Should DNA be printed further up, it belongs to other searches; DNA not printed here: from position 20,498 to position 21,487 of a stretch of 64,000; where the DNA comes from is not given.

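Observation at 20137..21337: Cargo module B: overlapping soluble 229-aa and TM coiled-coil 176-aa gene pair next to attR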

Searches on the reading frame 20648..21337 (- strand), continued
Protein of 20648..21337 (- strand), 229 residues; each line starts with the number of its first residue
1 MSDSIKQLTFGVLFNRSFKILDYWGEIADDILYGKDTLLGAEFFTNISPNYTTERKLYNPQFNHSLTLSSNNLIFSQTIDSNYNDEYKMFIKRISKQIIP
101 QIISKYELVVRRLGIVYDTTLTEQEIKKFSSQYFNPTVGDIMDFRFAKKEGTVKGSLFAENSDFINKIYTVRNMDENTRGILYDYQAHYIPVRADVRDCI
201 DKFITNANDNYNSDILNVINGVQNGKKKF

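Call 45: search_solved_structures(query=A3, max_evalue=10)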
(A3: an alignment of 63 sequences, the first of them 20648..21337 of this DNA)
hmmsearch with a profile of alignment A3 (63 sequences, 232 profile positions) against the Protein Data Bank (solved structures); distinct sequences matched with E-value up to 10: 12.
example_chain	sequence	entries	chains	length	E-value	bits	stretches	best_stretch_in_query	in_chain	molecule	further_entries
3p6j_A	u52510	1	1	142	0.023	17.6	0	49-75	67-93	de novo designed beta-trefoil architecture with symmetric primary structure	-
4qkr_A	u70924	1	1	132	0.037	17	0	49-75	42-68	DE NOVO PROTEIN 6XTYR/PV2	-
3o4b_A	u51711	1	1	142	0.13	15.2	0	49-76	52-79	de novo designed beta-trefoil architecture with symmetric primary structure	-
3o4c_A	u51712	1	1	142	0.14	15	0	49-75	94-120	de novo designed beta-trefoil architecture with symmetric primary structure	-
3p6i_A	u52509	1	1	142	0.15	15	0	49-75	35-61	de novo designed beta-trefoil architecture with symmetric primary structure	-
3o4d_A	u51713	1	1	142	0.17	14.8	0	49-75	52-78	de novo designed beta-trefoil architecture with symmetric primary structure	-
3o49_A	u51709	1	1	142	0.25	14.2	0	49-75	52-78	de novo designed beta-trefoil architecture with symmetric primary structure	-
3o4a_A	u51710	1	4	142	0.28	14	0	49-75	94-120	de novo designed beta-trefoil architecture with symmetric primary structure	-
3q7w_A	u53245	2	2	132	0.34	13.8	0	49-75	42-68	de novo designed beta-trefoil architecture with symmetric primary structure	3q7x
4bkg_A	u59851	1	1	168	0.5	13.3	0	117-153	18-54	SMALL UBIQUITIN-RELATED MODIFIER 2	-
4f34_A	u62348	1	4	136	1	12.3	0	49-73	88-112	de novo protein Symfoil-4V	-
3snv_A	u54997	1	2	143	1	12.2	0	49-76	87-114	Symfoil-4T/Permutation #1 synthetic protein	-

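Call 46: search_protein_families(library=phrogs, alignment_id=A3, max_evalue=0.001)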
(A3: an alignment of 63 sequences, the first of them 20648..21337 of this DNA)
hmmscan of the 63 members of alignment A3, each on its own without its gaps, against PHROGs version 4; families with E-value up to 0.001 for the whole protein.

A. member 1, window:20648-21337:- (229 aa): 0 families

B. families by the number of members that match (of 63 scanned): 2 families
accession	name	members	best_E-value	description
phrog_3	-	1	1.1e-05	transcriptional repressor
phrog_4367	-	1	0.00051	-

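Call 47: find_encoding_contigs(protein=P0009, flank=7000, max_places=1)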
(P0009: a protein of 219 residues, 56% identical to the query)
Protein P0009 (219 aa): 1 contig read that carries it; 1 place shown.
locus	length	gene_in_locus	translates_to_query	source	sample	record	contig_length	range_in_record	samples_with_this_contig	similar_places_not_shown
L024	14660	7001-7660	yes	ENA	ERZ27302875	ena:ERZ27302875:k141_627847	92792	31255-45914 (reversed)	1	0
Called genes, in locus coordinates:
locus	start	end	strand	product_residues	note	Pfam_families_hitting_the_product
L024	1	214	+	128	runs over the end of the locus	-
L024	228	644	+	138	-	-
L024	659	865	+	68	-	-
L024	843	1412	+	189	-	-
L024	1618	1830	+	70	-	-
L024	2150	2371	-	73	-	PF13443:HTH_26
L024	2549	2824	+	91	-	-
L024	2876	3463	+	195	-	PF00239:Resolvase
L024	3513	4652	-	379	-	PF03235:GmrSD_N, PF01844:HNH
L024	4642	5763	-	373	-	PF13651:EcoRI_methylase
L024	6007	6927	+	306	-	PF13280:WYL, PF25583:WCX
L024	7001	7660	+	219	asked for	-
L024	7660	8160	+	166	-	-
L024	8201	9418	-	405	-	PF14659:Phage_int_SAM_3 (faint), PF00589:Phage_integrase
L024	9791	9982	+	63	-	-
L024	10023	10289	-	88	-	PF20648:DUF6809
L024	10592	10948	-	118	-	PF14018:DUF4234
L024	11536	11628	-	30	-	-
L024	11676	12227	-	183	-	-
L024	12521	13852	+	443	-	PF13173:AAA_14, PF13635:DUF4143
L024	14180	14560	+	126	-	PF06397:Desulfoferrod_N (weak), PF01880:Desulfoferrodox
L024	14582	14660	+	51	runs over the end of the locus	PF00301:Rubredoxin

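Call 48: find_encoding_contigs(protein=P0034, flank=7000, max_places=1)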
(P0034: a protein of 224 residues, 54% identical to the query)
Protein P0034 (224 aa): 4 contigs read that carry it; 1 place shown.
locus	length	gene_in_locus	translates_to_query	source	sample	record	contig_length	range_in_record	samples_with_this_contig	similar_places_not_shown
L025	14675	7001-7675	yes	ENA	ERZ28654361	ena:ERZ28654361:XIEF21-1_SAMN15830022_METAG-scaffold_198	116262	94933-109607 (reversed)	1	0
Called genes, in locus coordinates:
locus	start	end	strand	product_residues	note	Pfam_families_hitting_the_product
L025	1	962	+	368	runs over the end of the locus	PF01041:DegT_DnrJ_EryC1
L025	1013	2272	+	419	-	PF02737:3HCDH_N (faint), PF03721:UDPG_MGDP_dh_N, PF00984:UDPG_MGDP_dh, PF03720:UDPG_MGDP_dh_C (weak)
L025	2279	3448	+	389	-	PF14907:NTP_transf_5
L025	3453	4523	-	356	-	PF04321:RmlD_sub_bind, PF01073:3Beta_HSD, PF01370:Epimerase, PF02719:Polysacc_synt_2, PF07993:NAD_binding_4, PF16363:GDP_Man_Dehyd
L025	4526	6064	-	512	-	PF01381:HTH_3, PF13443:HTH_26 (weak), PF13560:HTH_31, PF02737:3HCDH_N (weak), PF03721:UDPG_MGDP_dh_N, PF00984:UDPG_MGDP_dh, PF03720:UDPG_MGDP_dh_C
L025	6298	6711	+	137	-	-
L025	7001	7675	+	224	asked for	-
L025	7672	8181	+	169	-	-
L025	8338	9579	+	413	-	PF14907:NTP_transf_5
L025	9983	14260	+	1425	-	-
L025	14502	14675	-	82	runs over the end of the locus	PF01695:IstB_IS21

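Call 49: find_encoding_contigs(protein=P0068, flank=7000, max_places=1)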
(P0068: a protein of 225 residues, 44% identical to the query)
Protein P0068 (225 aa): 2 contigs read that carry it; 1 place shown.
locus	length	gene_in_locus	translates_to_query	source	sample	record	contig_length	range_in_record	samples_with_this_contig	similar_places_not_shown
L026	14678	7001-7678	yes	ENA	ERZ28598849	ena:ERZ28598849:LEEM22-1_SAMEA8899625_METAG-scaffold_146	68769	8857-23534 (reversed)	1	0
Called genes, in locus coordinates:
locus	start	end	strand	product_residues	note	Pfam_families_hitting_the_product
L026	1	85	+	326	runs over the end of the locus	PF03837:RecT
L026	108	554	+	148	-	PF27127:YfdP (faint)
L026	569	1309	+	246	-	-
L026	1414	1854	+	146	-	PF05866:RusA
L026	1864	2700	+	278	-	PF14297:Lin1244_N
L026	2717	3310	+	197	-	-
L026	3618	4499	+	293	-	-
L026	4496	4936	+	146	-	-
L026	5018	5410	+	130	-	-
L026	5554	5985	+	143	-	PF04448:DUF551 (weak)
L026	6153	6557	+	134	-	-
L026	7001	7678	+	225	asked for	-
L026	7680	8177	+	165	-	-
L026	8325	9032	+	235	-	PF10668:Phage_terminase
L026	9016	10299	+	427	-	PF03237:Terminase_6N (weak), PF04466:Terminase_3, PF17288:Terminase_3C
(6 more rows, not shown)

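Call 50: find_encoding_contigs(protein=P0059, flank=7000, max_places=1)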
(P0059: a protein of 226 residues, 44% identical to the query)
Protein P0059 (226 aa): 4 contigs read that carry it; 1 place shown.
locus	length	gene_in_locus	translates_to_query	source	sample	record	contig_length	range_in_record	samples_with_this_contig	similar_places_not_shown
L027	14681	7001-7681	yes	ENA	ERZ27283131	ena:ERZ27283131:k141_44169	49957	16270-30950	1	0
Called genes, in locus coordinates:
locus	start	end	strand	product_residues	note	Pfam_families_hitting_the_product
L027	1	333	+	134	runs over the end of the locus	PF00075:RNase_H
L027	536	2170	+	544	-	PF12961:DUF3850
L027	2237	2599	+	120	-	-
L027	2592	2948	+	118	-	-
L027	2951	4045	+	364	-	PF01507:PAPS_reduct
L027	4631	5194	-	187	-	-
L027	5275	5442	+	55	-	-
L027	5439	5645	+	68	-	-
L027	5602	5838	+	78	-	-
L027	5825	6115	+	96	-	-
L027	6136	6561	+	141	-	PF07374:DUF1492 (weak)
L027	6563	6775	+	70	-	-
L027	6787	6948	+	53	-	-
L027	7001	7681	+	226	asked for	-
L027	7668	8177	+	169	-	-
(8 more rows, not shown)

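Call 64: search_protein_families(library=pfam, proteins=[L001:4582-5175:+, L001:5189-5632:+], max_evalue=1)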
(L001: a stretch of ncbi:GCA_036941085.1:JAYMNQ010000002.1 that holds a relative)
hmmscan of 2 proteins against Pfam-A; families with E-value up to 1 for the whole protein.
L001:4582-5175:+ (197 aa): 0 families

L001:5189-5632:+ (147 aa): 1 family
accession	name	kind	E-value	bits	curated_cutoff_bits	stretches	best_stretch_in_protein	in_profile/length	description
PF16505.10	Emaravirus_P4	-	0.0019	17.8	25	1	5-84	115-188/349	P4 movement protein of Emaravirus, and the 30K superfamily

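Call 65: search_dna_similar(query=window:20648-21337:-, collection=phages, mode=protein, max_evalue=0.001, max_rows=30)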
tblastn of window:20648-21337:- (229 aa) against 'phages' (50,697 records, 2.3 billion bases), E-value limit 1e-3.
No match.

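Call 66: search_dna_similar(query=window:20648-21337:-, collection=plasmids, mode=protein, max_evalue=0.001, max_rows=30)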
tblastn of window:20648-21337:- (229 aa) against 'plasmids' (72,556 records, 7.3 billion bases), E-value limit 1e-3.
No match.

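Call 68: find_encoding_contigs(protein=P0125, flank=5000, max_places=2)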
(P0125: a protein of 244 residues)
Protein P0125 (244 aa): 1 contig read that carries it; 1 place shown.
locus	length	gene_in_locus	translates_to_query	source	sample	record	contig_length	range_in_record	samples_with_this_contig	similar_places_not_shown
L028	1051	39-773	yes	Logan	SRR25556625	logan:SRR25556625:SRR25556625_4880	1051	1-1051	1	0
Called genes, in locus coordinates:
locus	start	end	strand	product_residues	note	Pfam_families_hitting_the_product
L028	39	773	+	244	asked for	-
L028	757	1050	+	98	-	?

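Call 69: list_cluster_members(proteins=[P0113, P0120, P0124, P0130, P0143, P0160, P0169, P0183, P0197, P0226])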
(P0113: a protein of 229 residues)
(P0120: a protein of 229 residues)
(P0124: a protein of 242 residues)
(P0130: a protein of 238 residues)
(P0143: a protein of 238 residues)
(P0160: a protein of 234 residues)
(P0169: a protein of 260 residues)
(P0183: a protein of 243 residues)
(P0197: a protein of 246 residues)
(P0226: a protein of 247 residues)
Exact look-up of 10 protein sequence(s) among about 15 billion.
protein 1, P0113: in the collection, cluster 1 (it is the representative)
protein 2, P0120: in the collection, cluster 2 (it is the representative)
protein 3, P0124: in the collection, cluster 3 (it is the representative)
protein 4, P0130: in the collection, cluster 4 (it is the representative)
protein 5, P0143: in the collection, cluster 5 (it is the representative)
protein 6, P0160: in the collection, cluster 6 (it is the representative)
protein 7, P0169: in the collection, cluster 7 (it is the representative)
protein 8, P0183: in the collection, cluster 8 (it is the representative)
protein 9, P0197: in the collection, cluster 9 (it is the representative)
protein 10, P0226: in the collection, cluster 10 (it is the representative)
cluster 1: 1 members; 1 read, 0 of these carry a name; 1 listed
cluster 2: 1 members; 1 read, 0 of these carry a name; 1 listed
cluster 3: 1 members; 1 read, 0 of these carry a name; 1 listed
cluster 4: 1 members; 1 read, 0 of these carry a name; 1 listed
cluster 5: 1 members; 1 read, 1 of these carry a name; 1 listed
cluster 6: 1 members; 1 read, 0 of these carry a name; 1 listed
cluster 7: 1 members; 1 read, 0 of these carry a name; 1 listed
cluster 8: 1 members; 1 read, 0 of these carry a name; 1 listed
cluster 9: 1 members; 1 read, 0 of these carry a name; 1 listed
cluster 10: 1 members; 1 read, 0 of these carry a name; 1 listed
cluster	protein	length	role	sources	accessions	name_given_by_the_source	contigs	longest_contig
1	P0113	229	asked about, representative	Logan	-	-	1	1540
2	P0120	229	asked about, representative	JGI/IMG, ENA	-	-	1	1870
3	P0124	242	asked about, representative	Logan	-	-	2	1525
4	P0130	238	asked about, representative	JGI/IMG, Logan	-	-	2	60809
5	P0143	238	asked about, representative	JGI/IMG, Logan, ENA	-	hypothetical protein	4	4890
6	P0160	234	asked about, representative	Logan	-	-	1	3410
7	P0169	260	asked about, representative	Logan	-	-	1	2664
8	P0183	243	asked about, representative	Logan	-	-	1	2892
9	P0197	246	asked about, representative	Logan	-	-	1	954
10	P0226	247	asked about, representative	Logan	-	-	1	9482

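Call 71: find_encoding_contigs(protein=P0130, flank=7000, max_places=1)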
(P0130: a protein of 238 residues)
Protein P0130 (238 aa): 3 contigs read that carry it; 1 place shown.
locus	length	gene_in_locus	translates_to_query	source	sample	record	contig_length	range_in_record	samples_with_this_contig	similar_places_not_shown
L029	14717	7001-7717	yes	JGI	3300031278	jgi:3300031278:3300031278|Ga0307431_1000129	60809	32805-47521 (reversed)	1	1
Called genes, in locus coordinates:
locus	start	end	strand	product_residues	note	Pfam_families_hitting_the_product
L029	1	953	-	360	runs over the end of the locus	PF01051:Rep3_N, PF21205:Rep3_C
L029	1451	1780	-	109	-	-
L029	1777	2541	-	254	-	PF00142:Fer4_NifH, PF01656:CbiA, PF02374:ArsA_ATPase, PF06564:CBP_BcsQ, PF07015:VirC1 (faint), PF09140:MipZ, PF10609:ParA, PF13614:AAA_31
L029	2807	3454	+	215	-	-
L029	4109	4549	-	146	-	-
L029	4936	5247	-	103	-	-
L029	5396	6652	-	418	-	-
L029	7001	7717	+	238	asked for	-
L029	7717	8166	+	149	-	-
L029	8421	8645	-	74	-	-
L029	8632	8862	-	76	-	-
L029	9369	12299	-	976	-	-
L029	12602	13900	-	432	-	PF17957:Big_7, PF10342:Kre9_KNH, PF22544:HYDIN_VesB_CFA65-like_Ig (weak)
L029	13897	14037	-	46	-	-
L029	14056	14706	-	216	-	-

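Call 72: find_encoding_contigs(protein=P0226, flank=7000, max_places=1)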
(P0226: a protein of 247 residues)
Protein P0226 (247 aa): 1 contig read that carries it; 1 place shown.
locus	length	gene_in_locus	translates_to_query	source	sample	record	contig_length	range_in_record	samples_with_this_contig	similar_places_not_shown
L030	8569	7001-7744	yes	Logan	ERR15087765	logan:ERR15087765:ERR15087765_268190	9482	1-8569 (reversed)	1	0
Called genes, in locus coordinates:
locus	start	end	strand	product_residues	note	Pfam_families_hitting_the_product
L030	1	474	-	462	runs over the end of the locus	?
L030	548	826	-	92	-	-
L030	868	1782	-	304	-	PF01544:CorA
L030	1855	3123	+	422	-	PF00595:PDZ, PF13180:PDZ_2 (weak), PF17820:PDZ_6, PF03572:Peptidase_S41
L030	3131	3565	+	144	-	PF01281:Ribosomal_L9_N, PF03948:Ribosomal_L9_C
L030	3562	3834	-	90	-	PF01016:Ribosomal_L27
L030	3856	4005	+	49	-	-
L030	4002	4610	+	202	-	PF00929:RNase_T, PF16473:Rv2179c-like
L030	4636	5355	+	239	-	PF18306:LDcluster4, PF03641:Lysine_decarbox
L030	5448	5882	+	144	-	-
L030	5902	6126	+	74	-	-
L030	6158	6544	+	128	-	-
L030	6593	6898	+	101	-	-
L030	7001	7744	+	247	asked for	-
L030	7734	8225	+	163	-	-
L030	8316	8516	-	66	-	-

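Call 78: find_related_loci(query=A2, collection=metagenome_contigs, flank=6000)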
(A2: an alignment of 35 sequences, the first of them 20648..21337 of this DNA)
Query A2 (229 aa) in metagenome_contigs; peptide patterns used: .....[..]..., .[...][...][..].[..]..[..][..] (x = any residue, [..] = any of these).
172 stretches matched a pattern; 54 encode a relative of the query (tblastn E <= 1e-3); 54 distinct loci.
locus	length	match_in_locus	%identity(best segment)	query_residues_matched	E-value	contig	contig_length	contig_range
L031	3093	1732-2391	54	1-221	4e-80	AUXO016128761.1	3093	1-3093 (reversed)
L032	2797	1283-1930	52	5-221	2e-70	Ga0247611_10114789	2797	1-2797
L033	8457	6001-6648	49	4-220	2e-69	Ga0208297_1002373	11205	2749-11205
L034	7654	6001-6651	46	4-221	2e-67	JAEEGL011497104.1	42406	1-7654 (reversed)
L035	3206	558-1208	46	4-221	1e-67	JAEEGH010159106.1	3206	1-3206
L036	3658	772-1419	48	1-217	3e-67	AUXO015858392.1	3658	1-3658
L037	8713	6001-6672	44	1-227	2e-62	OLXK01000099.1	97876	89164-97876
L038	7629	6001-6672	43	1-227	5e-62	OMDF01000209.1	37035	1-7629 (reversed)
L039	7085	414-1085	42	1-227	2e-60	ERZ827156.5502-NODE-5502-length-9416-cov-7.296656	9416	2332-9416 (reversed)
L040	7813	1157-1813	45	2-222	1e-60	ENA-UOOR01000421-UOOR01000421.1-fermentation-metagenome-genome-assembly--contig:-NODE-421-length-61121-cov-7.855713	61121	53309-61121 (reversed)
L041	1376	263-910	43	5-217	1e-55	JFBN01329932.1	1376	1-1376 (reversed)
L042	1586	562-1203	42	5-217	9e-55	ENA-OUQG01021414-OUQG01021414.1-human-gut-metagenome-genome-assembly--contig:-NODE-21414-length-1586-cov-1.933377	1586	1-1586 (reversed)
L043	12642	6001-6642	42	5-217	5e-53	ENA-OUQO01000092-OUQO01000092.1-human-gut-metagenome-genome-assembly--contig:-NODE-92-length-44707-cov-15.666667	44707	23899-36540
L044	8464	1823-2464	42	5-217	5e-53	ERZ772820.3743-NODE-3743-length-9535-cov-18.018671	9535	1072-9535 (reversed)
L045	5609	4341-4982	42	5-217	5e-53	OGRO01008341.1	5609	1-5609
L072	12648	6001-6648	40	4-217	7e-51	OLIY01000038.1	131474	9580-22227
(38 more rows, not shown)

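Call 82: search_protein_families(library=pfam, proteins=[L072:411-2249:-, L072:2752-3465:-, L072:3467-3997:-, L072:4099-5550:-, L072:7474-8076:+, L072:8131-9129:+, L072:9194-9604:+, L072:9466-10593:-, L072:10963-12246:-, L072:9620-10081:+], max_evalue=0.001)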
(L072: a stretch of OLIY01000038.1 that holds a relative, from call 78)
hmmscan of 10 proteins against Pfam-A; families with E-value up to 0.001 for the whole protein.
L072:411-2249:- (612 aa): 3 families
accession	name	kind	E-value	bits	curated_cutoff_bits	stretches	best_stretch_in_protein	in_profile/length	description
PF02534.20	T4SS-DNA_transf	-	2.5e-52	178.8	20.1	1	146-540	50-443/468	Type IV secretory system Conjugative DNA transfer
PF12696.13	TraG-D_C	-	1.3e-33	116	22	1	402-521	1-125/126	TraM recognition site of TraD and TraG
PF10412.15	TrwB_AAD_bind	-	2e-16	60.3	20.5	1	406-530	249-376/387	Type IV secretion-system coupling protein DNA-binding domain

L072:2752-3465:- (237 aa): 1 family
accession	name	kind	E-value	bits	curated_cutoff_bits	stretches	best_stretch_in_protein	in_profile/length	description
PF07275.16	ArdA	-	2.1e-43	149.1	27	1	7-177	1-155/155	Antirestriction protein (ArdA)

L072:3467-3997:- (176 aa): 1 family
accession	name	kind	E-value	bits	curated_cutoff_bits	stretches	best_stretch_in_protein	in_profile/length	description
PF24963.1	DUF7768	-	2.8e-20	72.9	26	1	68-161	2-95/98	Domain of unknown function (DUF7768)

L072:4099-5550:- (483 aa): 1 family
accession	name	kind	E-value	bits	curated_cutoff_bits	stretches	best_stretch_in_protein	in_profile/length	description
PF02195.25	ParB_N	-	3.6e-17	62.6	26.3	1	200-285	3-88/95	ParB N-terminal domain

L072:7474-8076:+ (200 aa): 2 families
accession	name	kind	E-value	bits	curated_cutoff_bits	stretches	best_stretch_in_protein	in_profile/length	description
PF13472.12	Lipase_GDSL_2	-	7.6e-30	105.2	32.9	1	5-187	1-178/178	GDSL-like Lipase/Acylhydrolase family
PF00657.28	Lipase_GDSL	-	2.9e-15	57.4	23.6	1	4-192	2-208/208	GDSL-like Lipase/Acylhydrolase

L072:8131-9129:+ (332 aa): 3 families
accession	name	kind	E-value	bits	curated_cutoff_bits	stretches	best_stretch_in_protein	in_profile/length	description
PF21948.1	LplA-B_cat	-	2.7e-68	230.3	27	1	12-206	1-198/200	Lipoyl protein ligase A/B catalytic domain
PF10437.14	Lip_prot_lig_C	-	5.2e-19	68.4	24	1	244-329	1-85/85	Bacterial lipoate protein ligase C-terminus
PF03099.24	BPL_LplA_LipB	-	3.1e-09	37.3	21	1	47-154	6-131/133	Biotin/lipoate A/B protein ligase family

L072:9194-9604:+ (136 aa): 0 families

L072:9466-10593:- (375 aa): 3 families
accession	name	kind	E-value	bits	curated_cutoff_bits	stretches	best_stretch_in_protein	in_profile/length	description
PF00288.32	GHMP_kinases_N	-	9.6e-16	58.2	22.3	1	157-235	1-87/87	GHMP kinases N terminal domain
PF08544.19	GHMP_kinases_C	-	2.6e-08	34.6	21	1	289-365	1-82/85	GHMP kinases C terminal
PF24460.1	DUF7575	-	0.00027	20.7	28.5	0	72-84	2-14/28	Domain of unknown function (DUF7575)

L072:10963-12246:- (427 aa): 1 family
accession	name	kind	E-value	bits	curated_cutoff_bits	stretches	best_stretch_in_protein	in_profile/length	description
PF06245.16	DUF1015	-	1.2e-63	215.4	25.8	1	16-353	1-323/325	Protein of unknown function (DUF1015)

L072:9620-10081:+ (153 aa): 0 families

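Call 88: search_protein_families(library=padloc, proteins=[L029:7717-8166:+, L030:7734-8225:+, L029:7001-7717:+], max_evalue=0.01)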
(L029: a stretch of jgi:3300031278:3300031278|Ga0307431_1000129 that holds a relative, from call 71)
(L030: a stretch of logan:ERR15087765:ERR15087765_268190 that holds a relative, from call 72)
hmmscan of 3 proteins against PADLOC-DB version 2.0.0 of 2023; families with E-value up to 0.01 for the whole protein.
L029:7717-8166:+ (149 aa): 0 families

L030:7734-8225:+ (163 aa): 0 families

L029:7001-7717:+ (238 aa): 0 families

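Call 89: find_encoding_contigs(protein=P0001, flank=6000, max_places=4)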
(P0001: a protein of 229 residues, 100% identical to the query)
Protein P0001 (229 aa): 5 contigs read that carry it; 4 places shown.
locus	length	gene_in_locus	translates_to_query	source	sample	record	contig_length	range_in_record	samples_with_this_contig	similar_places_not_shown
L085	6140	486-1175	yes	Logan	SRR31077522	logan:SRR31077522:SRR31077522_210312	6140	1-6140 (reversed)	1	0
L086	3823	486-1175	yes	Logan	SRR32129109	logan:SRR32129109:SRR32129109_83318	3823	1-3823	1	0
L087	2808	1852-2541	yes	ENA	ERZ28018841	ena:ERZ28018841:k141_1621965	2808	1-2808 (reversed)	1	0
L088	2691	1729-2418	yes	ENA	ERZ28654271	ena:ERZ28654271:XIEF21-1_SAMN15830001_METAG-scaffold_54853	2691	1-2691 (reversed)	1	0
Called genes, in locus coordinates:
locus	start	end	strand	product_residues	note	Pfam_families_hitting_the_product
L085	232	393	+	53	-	-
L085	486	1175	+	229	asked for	-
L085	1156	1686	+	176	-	-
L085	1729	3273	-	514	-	PF14659:Phage_int_SAM_3 (faint), PF22022:Phage_int_M, PF00589:Phage_integrase (weak)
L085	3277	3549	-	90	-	PF12728:HTH_17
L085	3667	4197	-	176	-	PF07275:ArdA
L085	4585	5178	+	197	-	-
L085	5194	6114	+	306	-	-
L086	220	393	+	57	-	-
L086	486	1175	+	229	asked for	-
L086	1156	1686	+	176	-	-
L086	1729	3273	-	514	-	PF14659:Phage_int_SAM_3 (faint), PF22022:Phage_int_M, PF00589:Phage_integrase (weak)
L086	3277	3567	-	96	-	PF12728:HTH_17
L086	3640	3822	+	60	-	?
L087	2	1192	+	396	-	?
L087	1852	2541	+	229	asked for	-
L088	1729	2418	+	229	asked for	-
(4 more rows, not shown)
